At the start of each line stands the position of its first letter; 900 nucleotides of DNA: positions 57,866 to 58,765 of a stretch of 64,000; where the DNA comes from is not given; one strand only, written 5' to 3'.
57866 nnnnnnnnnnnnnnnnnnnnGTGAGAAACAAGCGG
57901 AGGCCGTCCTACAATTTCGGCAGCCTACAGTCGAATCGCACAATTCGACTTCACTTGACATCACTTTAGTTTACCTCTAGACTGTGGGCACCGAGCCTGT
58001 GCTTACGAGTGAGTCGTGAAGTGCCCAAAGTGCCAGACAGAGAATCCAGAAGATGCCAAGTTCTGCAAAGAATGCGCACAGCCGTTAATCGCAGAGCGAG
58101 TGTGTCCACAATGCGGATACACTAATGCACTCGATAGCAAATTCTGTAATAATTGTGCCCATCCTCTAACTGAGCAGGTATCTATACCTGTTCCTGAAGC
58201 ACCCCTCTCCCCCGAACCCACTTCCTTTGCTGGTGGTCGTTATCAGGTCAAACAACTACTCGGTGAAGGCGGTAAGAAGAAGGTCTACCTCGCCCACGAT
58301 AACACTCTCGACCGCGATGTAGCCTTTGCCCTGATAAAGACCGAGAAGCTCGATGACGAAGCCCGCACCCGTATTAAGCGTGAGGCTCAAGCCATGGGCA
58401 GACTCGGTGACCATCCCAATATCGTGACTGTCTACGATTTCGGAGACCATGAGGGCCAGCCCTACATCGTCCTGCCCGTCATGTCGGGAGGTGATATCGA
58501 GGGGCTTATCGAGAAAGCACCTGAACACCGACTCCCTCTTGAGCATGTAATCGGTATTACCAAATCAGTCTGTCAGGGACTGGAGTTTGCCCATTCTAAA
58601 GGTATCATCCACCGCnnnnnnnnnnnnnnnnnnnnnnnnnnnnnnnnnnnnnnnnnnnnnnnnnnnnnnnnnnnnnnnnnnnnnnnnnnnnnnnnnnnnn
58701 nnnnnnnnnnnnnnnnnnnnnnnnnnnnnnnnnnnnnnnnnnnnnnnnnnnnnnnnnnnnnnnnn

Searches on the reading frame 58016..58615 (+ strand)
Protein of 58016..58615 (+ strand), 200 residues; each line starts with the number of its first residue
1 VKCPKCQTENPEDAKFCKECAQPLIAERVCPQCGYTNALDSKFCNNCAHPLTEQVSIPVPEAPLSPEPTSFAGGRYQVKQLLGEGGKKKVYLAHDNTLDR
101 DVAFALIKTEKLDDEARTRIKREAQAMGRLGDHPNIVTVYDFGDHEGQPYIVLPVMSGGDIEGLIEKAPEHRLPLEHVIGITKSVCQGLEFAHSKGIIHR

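Call 29: find_related_loci(query=window:58016-58615:+, collection=metagenome_contigs, flank=2500)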
Query window:58016-58615:+ (200 aa) in metagenome_contigs; peptide patterns used: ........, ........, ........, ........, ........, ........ (x = any residue, [..] = any of these).
599 stretches matched a pattern (row limit reached: there are more); 498 encode a relative of the query (tblastn E <= 1e-3); the best 80 are kept; 80 distinct loci.
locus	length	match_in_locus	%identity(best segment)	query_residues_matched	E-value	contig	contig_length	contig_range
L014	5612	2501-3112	78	1-200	6e-107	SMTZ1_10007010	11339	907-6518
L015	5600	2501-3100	84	1-200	1e-105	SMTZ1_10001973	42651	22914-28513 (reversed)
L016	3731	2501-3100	83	1-200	2e-105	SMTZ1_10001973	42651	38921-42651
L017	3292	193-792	80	1-200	3e-102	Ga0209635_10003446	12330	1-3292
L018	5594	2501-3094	75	1-200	1e-100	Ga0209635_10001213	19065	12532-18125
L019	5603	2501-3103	73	1-200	2e-100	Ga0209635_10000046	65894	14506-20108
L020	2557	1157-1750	73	1-200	5e-103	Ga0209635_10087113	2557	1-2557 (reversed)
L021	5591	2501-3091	75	1-200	2e-99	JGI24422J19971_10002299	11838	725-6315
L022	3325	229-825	74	1-200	9e-99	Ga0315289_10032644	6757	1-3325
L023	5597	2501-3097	74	1-200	4e-98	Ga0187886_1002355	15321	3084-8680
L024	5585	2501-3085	72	1-200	5e-98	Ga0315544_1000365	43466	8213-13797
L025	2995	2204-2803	72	1-200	7e-99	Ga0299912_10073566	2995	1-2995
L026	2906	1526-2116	71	1-200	1e-98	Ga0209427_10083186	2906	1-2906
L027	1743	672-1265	73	1-200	1e-101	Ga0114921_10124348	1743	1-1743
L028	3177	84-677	71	1-200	2e-96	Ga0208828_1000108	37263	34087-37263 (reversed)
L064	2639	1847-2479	65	1-200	7e-93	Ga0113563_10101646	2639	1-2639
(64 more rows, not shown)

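Call 60: search_protein_families(library=pfam, proteins=[L064:619-1740:+], max_evalue=0.01)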
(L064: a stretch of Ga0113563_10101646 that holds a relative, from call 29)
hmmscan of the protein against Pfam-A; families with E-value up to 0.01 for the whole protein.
L064:619-1740:+ (373 aa): 9 families
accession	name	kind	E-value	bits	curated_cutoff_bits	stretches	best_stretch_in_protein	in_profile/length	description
PF00037.32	Fer4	-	6.3e-11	42.1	21.1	2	319-342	1-24/24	4Fe-4S binding domain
PF14697.11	Fer4_21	-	4.4e-09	36.8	35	1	289-343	1-59/59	4Fe-4S dicluster domain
PF13237.11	Fer4_10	-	6.6e-08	32.8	25.5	2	290-337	3-53/53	4Fe-4S dicluster domain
PF12837.12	Fer4_6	-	1.4e-06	28.4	25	1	318-341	1-24/24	4Fe-4S binding domain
PF13187.11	Fer4_9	-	3.7e-06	27.3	27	1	295-341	1-52/52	4Fe-4S dicluster domain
PF12838.12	Fer4_7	-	3.8e-06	27.7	27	1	325-349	1-25/52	4Fe-4S dicluster domain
PF12797.12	Fer4_2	-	6.6e-06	26.2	24.5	1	318-338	2-22/22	4Fe-4S binding domain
PF13484.11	Fer4_16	-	0.002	19.3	30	1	325-344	1-20/66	4Fe-4S double cluster binding domain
PF25160.1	LdpA_Fe-S-bd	-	0.0074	16.5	27.6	1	302-343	9-45/49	LdpA Fe-S cluster-binding domain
